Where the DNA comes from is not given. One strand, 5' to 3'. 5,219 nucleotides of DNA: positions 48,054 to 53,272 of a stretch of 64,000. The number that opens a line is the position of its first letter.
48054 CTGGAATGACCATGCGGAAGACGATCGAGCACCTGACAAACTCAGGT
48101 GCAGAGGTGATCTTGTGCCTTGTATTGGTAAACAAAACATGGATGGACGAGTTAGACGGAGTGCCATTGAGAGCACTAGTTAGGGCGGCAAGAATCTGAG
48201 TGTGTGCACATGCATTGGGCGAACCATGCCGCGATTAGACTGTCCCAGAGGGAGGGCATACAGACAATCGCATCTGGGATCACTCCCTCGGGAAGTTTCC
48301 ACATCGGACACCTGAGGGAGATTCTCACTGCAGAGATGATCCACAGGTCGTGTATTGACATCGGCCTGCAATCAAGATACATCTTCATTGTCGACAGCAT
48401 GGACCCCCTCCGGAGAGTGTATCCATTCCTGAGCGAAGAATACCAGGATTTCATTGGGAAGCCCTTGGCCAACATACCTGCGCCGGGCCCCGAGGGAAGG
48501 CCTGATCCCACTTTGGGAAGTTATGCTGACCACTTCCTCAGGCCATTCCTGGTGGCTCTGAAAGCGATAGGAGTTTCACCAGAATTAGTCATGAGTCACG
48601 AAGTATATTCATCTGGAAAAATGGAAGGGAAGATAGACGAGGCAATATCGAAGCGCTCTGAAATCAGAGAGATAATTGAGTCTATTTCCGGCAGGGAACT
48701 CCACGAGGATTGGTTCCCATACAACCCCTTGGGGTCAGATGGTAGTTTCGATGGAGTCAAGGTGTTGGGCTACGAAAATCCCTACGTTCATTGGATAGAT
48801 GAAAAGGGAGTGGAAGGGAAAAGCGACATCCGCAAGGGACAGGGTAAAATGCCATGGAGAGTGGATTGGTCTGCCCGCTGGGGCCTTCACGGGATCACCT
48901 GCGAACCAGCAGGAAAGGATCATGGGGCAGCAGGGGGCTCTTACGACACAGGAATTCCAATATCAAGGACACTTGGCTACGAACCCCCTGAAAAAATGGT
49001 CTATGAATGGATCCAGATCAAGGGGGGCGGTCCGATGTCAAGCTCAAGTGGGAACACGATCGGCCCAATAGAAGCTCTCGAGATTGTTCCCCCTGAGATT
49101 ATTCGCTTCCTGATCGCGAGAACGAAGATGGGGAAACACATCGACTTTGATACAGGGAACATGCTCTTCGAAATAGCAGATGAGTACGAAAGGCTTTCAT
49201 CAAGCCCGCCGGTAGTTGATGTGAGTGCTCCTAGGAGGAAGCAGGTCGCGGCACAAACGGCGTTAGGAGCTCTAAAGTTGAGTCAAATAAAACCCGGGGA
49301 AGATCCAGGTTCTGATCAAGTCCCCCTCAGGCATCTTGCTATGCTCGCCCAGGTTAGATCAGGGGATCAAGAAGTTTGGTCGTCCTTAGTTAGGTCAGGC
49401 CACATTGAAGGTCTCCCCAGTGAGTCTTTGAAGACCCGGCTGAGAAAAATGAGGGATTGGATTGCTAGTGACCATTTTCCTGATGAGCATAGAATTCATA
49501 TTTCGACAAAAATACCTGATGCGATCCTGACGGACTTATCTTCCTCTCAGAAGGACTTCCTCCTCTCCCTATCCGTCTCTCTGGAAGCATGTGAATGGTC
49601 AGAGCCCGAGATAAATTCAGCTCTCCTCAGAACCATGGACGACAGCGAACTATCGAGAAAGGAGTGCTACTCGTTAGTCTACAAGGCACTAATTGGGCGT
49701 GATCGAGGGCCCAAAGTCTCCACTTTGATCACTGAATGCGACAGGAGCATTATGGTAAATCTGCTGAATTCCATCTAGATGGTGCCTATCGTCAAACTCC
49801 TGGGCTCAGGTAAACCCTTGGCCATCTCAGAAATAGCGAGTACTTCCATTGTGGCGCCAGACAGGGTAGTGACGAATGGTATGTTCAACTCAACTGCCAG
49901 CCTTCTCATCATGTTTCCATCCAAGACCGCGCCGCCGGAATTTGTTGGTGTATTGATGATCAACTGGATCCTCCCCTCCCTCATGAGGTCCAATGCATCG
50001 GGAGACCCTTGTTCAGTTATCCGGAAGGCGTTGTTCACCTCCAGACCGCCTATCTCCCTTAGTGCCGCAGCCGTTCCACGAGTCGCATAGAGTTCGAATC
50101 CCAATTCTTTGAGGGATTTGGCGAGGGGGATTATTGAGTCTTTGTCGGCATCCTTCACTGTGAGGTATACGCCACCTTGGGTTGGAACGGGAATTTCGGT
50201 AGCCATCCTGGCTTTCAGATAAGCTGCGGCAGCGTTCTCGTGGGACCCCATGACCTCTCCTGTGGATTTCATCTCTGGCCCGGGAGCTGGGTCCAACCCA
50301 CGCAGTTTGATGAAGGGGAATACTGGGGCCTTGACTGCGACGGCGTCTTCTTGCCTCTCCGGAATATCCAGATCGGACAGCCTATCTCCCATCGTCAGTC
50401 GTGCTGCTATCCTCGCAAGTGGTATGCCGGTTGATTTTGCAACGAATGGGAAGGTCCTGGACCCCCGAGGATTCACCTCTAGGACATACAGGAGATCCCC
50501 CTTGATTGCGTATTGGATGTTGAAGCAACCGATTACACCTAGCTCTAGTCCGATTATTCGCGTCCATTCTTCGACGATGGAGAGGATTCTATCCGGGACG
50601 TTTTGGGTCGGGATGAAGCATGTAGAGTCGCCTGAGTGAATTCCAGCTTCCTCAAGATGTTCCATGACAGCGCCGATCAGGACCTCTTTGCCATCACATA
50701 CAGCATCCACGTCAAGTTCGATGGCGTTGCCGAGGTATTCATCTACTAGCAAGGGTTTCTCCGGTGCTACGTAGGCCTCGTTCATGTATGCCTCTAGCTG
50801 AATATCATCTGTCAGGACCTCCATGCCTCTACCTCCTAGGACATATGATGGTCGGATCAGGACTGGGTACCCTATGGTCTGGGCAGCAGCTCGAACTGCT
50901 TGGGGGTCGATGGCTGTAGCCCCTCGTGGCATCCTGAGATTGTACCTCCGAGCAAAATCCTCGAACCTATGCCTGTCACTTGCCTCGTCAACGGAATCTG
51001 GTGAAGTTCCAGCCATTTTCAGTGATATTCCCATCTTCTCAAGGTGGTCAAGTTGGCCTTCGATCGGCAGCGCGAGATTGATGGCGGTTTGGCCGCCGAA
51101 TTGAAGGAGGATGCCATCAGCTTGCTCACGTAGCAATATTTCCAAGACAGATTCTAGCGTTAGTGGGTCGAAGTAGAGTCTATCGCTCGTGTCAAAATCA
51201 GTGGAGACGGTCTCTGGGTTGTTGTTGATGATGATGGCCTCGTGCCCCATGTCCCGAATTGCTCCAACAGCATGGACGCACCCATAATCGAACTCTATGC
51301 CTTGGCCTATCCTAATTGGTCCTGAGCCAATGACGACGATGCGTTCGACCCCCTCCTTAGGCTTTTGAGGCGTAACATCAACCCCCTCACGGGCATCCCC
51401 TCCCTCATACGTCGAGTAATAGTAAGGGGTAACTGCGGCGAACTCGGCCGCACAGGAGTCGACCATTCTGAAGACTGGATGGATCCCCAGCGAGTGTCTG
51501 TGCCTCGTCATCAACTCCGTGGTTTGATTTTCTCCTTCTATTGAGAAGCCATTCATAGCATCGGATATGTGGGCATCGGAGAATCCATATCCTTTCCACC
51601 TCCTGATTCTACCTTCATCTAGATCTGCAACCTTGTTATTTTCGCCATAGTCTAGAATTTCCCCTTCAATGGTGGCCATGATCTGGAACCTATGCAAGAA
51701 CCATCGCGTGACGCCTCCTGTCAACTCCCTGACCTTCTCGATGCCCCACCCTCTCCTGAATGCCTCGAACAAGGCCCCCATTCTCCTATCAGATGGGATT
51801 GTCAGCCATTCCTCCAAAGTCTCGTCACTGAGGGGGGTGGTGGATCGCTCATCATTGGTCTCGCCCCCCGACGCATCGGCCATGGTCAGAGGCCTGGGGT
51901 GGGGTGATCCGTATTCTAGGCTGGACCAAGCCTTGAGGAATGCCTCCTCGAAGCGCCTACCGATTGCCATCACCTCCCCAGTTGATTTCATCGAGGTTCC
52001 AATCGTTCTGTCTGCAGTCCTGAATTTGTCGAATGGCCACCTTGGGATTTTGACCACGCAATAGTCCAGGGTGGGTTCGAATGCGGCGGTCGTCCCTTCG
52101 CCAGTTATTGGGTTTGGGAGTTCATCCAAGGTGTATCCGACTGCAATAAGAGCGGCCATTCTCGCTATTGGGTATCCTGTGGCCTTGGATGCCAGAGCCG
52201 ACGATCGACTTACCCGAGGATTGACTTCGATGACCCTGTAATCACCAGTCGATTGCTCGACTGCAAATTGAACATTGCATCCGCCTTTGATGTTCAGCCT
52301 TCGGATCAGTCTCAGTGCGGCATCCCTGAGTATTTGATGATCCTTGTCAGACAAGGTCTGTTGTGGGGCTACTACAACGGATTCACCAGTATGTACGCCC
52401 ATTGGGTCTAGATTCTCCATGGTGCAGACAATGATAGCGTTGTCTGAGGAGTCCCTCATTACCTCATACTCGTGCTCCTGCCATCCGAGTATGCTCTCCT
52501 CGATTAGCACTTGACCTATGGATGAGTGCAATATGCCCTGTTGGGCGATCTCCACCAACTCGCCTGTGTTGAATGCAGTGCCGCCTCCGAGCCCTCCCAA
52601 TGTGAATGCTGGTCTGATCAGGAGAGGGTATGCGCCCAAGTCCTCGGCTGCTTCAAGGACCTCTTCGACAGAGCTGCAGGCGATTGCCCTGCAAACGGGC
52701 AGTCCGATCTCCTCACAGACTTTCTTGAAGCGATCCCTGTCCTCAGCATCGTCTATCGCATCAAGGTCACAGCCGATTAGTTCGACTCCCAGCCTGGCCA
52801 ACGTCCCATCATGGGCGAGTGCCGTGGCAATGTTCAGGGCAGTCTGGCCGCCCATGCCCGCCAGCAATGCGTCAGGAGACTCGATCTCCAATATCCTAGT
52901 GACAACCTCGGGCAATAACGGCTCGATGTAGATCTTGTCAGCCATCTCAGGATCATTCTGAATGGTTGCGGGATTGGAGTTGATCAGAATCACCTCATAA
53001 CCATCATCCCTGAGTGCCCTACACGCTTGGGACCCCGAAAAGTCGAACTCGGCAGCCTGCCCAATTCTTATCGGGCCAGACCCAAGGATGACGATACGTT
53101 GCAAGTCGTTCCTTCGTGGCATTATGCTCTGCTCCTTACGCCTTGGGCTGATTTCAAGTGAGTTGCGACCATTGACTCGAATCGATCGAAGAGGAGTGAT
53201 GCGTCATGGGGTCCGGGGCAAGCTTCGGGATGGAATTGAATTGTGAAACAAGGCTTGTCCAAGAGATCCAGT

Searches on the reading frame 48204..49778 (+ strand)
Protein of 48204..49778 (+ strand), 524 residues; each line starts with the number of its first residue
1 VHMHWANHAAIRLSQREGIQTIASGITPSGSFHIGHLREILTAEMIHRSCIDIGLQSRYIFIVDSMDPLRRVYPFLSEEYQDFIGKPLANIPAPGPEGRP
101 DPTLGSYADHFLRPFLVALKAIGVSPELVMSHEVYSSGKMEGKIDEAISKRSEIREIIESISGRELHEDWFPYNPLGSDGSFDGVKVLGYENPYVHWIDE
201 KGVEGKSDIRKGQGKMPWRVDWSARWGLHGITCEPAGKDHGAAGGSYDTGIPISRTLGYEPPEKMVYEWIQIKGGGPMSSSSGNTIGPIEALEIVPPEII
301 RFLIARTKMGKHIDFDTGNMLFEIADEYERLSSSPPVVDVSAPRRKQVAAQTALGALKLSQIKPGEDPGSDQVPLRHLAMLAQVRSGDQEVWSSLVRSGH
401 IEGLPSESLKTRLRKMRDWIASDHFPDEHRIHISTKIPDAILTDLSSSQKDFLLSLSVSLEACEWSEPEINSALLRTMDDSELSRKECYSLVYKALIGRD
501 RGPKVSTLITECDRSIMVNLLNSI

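Call 65: search_protein_families(library=pfam, proteins=[window:48204-49778:+], max_evalue=0.00001)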
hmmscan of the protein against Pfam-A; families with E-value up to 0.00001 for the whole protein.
window:48204-49778:+ (524 aa): 1 family
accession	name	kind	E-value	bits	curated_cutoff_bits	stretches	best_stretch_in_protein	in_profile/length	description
PF01921.24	tRNA-synt_1f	-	8.8e-95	318.1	27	1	3-335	1-339/360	tRNA synthetases class I (K)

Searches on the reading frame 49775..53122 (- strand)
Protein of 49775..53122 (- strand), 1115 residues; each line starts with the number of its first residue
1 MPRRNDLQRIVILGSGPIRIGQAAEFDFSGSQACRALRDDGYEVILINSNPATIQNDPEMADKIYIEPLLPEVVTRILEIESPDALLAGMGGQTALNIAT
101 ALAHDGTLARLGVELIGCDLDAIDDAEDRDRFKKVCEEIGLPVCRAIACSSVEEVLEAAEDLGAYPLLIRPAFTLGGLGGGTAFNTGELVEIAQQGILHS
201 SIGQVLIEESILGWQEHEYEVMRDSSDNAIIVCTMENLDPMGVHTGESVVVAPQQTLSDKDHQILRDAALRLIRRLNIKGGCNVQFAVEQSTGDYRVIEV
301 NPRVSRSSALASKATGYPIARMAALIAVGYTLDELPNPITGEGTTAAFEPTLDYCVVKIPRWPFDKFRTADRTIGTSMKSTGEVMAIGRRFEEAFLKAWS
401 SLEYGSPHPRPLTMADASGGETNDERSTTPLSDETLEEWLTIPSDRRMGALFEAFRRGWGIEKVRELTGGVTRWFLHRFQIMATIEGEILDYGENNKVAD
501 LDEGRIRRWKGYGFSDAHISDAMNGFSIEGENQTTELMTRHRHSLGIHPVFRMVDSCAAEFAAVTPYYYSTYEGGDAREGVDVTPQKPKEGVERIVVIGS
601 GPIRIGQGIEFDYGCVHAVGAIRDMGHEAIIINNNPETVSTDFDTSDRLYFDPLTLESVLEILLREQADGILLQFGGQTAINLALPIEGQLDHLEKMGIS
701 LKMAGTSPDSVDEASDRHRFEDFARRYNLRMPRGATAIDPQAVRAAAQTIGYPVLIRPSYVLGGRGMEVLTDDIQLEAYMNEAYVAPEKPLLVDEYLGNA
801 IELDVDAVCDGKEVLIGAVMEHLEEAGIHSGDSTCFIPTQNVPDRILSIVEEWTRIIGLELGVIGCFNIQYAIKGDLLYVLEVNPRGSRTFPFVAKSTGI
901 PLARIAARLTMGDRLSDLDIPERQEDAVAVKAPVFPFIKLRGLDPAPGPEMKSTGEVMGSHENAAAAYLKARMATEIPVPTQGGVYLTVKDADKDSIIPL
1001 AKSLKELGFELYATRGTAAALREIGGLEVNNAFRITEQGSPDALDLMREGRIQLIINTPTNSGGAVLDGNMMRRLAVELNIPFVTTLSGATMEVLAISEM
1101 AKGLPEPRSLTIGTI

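Call 65: search_protein_families(library=pfam, proteins=[window:49775-53122:-], max_evalue=0.00001)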
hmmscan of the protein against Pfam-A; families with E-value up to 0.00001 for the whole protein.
window:49775-53122:- (1115 aa): 8 families
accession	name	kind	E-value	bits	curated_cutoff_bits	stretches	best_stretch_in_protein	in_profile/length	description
PF02786.22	CPSase_L_D2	-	4.3e-99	330.7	19.8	2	128-334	1-210/211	Carbamoyl-phosphate synthase L chain, ATP binding domain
PF25596.1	CPSase_L_D1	-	7.4e-89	294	27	2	8-124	3-117/118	Carbamoyl phosphate synthase preATP-grasp domain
PF02142.27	MGS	-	1e-19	70.9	24.1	1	997-1085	2-94/94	MGS-like domain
PF02787.25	CPSase_L_D3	-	5e-15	55.7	26.6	1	440-521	3-78/80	Carbamoyl-phosphate synthetase large chain, oligomerisation domain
PF15632.11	ATPgrasp_Ter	-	5e-12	46.2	29.1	0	789-925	3-121/131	ATP-grasp in the biosynthetic pathway with Ter operon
PF02222.28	ATP-grasp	-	1.1e-10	41.9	27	1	724-886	3-162/179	ATP-grasp domain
PF02655.19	ATP-grasp_3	-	2e-07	31.7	23.2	0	728-886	15-156/160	ATP-grasp domain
PF07478.18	Dala_Dala_lig_C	-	3.3e-07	30.5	24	0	151-302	23-174/204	D-ala D-ala ligase C-terminus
